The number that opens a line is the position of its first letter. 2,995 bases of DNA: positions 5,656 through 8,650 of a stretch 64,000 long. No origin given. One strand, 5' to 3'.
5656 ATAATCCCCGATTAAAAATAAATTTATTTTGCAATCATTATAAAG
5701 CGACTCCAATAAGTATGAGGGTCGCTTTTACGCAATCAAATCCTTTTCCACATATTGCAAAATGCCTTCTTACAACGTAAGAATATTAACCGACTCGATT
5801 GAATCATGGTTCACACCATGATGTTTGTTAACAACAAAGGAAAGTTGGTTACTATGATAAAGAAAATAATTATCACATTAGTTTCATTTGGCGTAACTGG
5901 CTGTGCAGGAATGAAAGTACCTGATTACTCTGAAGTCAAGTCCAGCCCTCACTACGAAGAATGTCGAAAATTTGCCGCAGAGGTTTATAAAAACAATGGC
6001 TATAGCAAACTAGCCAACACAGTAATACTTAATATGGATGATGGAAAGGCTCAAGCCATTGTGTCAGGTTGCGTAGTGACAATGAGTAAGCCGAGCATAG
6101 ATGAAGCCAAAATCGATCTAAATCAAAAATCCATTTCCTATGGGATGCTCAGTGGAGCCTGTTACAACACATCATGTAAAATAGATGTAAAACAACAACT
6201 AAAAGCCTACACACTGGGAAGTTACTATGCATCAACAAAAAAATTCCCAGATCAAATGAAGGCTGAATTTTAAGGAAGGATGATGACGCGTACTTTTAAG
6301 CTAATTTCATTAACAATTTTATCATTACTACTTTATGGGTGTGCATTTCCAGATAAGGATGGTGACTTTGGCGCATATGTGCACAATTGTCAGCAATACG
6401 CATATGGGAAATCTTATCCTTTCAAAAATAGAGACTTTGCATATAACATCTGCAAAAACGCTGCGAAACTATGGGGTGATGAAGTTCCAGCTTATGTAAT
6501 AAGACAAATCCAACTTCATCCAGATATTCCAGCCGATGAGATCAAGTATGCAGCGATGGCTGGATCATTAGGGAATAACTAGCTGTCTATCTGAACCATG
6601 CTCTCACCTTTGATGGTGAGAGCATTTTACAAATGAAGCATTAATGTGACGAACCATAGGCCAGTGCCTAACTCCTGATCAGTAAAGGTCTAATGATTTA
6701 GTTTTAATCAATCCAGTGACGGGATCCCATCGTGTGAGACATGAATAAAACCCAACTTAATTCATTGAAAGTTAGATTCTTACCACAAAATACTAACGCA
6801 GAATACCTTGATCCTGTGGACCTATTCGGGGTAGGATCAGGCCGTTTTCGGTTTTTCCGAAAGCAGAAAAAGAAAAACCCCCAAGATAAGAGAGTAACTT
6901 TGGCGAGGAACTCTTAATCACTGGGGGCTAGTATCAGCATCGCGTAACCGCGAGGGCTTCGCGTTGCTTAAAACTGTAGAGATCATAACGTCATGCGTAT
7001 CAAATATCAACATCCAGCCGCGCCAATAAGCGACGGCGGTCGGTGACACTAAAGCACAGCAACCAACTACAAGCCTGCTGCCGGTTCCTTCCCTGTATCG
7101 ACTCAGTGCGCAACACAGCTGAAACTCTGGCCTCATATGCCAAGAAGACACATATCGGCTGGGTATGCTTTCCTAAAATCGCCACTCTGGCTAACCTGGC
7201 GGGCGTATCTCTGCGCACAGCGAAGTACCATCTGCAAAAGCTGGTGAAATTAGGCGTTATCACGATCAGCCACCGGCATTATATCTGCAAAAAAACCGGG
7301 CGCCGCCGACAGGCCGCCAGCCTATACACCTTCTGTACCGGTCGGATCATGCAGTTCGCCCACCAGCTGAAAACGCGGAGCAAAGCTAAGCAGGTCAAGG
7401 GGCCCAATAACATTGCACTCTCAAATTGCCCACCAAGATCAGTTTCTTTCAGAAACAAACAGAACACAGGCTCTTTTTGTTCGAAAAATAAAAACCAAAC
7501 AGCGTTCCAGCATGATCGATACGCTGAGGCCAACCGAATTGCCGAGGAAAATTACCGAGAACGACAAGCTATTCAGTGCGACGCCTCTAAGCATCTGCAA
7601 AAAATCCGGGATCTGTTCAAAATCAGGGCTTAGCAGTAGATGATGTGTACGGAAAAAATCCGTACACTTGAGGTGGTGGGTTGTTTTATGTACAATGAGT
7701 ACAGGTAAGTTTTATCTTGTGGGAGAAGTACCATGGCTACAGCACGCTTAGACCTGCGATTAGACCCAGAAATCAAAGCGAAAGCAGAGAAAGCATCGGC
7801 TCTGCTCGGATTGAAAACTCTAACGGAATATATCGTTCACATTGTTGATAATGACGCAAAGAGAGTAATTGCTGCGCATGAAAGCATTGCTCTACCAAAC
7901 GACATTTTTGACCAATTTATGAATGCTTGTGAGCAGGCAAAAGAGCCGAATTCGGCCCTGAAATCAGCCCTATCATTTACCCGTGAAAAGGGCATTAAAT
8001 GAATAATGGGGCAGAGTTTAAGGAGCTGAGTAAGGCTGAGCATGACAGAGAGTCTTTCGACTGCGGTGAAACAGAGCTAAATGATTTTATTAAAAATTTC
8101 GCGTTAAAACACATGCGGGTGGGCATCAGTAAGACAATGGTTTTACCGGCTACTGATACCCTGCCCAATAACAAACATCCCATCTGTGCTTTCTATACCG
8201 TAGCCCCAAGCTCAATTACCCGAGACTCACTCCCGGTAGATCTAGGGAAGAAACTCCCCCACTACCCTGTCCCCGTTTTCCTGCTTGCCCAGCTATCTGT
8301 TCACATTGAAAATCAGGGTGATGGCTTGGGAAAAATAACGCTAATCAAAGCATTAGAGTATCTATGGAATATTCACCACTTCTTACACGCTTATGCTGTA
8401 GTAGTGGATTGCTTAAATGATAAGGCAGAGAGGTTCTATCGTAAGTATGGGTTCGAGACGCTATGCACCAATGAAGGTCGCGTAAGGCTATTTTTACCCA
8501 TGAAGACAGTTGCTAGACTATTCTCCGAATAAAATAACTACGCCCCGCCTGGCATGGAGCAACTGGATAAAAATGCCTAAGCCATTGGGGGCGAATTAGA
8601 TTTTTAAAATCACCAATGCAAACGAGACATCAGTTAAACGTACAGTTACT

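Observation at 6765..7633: IncI/IncB-style antisense RNA, leader peptide and pseudoknot switch controlling a short RepL-like wHTH gene in a P1-like phage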

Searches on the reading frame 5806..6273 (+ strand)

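Call 4: search_protein_families(library=pfam, proteins=[window:5806-6273:+], max_evalue=1)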
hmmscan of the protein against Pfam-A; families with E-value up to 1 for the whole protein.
window:5806-6273:+ (155 aa): 1 family
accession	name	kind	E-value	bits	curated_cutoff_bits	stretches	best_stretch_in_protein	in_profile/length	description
PF06615.16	Circovir2_Orf1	-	0.24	11.9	27.9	1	3-36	26-57/59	Circovirus 2, Orf1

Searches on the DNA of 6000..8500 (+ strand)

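Call 3: search_rna_families(source=window, start=6000, end=8500, threshold=evalue, max_evalue=10, show_alignments=3)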
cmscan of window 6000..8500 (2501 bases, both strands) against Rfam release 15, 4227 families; matches with E-value up to 10: 3.
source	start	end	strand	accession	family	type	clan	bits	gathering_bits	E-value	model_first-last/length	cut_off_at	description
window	8330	8387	-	RF00533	snoMe18S-Gm1358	Gene; snRNA; snoRNA; CD-box;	-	19.4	50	2.9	1-79/79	no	Small nucleolar RNA Me18S-Gm1358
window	7644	7663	-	RF01114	TMV_UPD-PK1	Cis-reg;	-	17.3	33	5.9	1-22/22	no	Pseudoknot of upstream pseudoknot domain (UPD) of the 3'UTR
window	6847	6902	-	RF00066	U7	Gene; snRNA;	-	14.9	34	5.8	1-62/62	no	U7 small nuclear RNA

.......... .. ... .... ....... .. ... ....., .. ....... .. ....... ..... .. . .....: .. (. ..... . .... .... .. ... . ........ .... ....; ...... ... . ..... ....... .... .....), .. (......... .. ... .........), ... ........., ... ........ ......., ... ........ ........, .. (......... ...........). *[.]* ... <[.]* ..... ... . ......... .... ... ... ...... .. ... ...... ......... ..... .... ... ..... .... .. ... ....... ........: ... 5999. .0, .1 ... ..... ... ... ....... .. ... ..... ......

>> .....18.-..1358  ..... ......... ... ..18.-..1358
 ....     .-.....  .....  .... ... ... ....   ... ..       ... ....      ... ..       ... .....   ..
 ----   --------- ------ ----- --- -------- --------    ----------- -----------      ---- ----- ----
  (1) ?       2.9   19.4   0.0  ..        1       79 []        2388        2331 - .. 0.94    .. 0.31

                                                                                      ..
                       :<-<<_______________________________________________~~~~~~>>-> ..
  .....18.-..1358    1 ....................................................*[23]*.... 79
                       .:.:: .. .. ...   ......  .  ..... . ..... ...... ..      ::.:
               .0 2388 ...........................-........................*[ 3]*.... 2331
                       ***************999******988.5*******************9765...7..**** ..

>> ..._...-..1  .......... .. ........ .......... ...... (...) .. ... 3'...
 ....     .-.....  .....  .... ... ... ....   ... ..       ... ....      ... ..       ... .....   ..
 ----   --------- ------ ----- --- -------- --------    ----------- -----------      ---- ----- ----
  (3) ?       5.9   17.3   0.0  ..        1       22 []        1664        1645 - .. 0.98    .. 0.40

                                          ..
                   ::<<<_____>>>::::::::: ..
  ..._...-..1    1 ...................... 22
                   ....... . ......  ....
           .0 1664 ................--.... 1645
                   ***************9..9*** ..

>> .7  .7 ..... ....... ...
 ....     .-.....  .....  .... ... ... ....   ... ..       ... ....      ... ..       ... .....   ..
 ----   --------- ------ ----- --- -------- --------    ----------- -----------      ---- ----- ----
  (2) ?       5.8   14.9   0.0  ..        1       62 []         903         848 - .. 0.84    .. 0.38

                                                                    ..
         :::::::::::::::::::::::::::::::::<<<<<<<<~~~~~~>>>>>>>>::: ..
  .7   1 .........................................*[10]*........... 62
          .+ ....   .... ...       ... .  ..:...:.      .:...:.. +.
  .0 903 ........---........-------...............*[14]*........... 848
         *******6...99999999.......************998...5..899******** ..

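Call 5: search_dna_similar(query=window:6600-7700:+, collection=phages, mode=near)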
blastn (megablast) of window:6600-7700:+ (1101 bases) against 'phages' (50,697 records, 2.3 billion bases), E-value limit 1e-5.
No match.

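Call 6: search_dna_similar(query=window:6600-7700:+, collection=plasmids, mode=near)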
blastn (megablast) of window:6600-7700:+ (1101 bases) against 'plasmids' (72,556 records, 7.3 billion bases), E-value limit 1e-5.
No match.

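Call 7: search_dna_similar(query=window:6740-7640:+, collection=plasmids, mode=distant, max_evalue=0.001)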
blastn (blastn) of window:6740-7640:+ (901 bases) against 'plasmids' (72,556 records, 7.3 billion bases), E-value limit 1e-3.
No match.

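Call 8: search_dna_similar(query=window:6740-7640:+, collection=phages, mode=distant, max_evalue=0.001)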
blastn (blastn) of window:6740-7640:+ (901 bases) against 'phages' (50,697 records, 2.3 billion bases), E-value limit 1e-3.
No match.

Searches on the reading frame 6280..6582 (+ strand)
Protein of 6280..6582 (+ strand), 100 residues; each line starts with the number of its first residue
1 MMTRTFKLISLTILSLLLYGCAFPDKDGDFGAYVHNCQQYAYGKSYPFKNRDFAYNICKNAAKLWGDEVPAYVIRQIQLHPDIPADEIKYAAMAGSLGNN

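Call 4: search_protein_families(library=pfam, proteins=[window:6280-6582:+], max_evalue=1)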
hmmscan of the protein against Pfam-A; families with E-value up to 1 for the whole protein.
window:6280-6582:+ (100 aa): 1 family
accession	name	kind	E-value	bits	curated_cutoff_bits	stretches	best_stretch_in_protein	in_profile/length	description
PF23081.1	HTH_KIF26A_B_1st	-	0.095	13.3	27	1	13-60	18-64/85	Kinesin-like protein KIF26A/B, tri-helical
